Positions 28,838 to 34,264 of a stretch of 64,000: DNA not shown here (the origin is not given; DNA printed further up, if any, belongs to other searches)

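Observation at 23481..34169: Tandem 'beta-barrel + giant lipoprotein Met-zincin' modules: candidate dedicated protease export/display system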

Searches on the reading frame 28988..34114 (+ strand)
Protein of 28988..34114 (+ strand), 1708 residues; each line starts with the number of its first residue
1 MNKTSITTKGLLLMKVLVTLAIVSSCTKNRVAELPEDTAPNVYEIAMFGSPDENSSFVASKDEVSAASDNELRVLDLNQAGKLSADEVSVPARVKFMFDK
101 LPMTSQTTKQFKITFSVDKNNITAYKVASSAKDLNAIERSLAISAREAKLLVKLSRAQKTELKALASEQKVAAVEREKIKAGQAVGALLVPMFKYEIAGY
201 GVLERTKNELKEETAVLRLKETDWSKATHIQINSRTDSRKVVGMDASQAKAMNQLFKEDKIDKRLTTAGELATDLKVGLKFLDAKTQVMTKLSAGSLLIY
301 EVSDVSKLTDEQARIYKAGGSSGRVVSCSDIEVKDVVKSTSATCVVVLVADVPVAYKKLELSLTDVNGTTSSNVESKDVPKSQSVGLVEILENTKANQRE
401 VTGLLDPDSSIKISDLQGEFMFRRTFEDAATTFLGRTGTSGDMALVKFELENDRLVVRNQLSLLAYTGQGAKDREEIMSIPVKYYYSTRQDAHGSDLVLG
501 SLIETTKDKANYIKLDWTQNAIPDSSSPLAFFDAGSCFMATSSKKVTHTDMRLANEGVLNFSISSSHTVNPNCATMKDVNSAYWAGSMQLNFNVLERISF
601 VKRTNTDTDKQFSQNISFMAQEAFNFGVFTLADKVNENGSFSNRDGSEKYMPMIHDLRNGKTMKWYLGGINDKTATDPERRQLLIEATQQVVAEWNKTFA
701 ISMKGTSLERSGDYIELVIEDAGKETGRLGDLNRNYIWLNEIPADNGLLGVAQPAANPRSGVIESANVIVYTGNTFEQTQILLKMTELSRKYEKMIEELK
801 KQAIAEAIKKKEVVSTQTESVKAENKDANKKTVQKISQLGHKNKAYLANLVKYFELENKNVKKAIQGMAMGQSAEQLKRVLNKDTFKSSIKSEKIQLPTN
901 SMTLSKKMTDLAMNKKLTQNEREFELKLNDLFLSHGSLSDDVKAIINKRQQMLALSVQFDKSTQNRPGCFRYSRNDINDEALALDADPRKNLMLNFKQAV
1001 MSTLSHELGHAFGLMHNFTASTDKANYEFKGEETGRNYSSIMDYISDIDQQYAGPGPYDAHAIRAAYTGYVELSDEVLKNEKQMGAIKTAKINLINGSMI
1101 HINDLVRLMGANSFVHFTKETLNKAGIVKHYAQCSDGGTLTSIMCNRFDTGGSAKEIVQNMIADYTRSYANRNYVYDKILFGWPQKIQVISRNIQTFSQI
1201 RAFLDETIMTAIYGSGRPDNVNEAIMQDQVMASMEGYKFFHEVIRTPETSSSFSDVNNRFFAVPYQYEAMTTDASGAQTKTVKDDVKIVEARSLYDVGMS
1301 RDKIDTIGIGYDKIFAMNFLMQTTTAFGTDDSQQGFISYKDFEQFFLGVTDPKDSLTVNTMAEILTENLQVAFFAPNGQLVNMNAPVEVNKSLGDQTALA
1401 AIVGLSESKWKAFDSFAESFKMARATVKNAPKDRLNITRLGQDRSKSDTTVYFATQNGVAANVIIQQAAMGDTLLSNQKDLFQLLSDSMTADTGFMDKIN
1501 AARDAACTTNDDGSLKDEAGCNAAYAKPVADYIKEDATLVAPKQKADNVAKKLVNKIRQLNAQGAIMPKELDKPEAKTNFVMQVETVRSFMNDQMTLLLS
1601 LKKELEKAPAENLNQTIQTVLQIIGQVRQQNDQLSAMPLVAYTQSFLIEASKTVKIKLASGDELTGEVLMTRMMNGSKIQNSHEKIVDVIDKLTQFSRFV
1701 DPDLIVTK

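Call 4: search_protein_families(library=pfam, proteins=[window:28988-34114:+], max_evalue=0.1)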
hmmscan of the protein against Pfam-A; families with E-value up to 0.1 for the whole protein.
window:28988-34114:+ (1708 aa): 8 families
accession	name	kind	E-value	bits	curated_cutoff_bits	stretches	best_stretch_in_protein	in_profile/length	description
PF16313.11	DUF4953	-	1.1e-08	35.2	24.2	1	998-1073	11-101/316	Met-zincin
PF13583.11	Reprolysin_4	-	1.1e-05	25.6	22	1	1001-1053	136-184/203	Metallo-peptidase family M12B Reprolysin-like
PF13688.12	Reprolysin_5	-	7.9e-05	23.4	27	1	998-1047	139-189/196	Metallo-peptidase family M12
PF13582.12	Reprolysin_3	-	0.00013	22.9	22.4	0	999-1016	105-122/123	Metallo-peptidase family M12B Reprolysin-like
PF13574.12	Reprolysin_2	-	0.00067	20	27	1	1001-1048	126-176/195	Metallo-peptidase family M12B Reprolysin-like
PF10462.15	Peptidase_M66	-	0.0046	16.4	20.6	1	1001-1032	193-226/306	Peptidase M66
PF05572.19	Peptidase_M43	-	0.025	15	23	1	992-1024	59-92/152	Pregnancy-associated plasma protein-A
PF01400.30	Astacin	-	0.098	12.8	22.5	0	988-1026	66-103/189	Astacin (Peptidase family M12A)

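Call 5: search_protein_families(library=ncbifam, proteins=[window:28988-34114:+], max_evalue=0.1)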
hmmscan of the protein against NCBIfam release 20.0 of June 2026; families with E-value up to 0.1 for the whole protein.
window:28988-34114:+ (1708 aa): 1 family
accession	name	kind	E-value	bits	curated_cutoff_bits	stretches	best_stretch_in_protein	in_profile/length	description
TIGR03952.1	metzin_BF0631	equivalog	0.00026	20.1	208.1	1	977-1024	209-256/351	zinc-dependent metalloproteinase lipoprotein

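Call 33: search_solved_structures(query=window:28988-34114:+, max_evalue=1)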
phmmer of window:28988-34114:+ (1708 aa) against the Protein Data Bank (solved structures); distinct sequences matched with E-value up to 1: 11.
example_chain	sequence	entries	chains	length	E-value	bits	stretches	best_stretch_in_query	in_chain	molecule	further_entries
1zns_A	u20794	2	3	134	0.19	12.5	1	1214-1297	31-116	Colicin E7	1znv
2ivh_A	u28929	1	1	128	0.28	11.9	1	1214-1296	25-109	COLCIN-E7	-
3fbd_A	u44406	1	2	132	0.33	11.7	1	1214-1296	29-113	Colicin-E7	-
1pt3_A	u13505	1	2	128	0.35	11.6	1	1214-1296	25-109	Colicin E7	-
2jbg_B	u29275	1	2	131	0.36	11.5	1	1214-1296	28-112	COLICIN E7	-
2jb0_B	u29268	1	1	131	0.37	11.5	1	1214-1296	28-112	COLICIN E7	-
1m08_A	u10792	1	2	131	0.37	11.5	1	1214-1296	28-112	Colicin E7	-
1mz8_B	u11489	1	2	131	0.37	11.5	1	1214-1296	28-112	Colicin E7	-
2jaz_B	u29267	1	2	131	0.4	11.4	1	1214-1284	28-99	COLICIN E7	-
3zfk_A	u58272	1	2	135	0.4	11.4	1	1214-1296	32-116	COLICIN-E7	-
3gjn_B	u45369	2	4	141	0.55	10.9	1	1214-1282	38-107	Colicin-E7 | Colicin-E9 immunity protein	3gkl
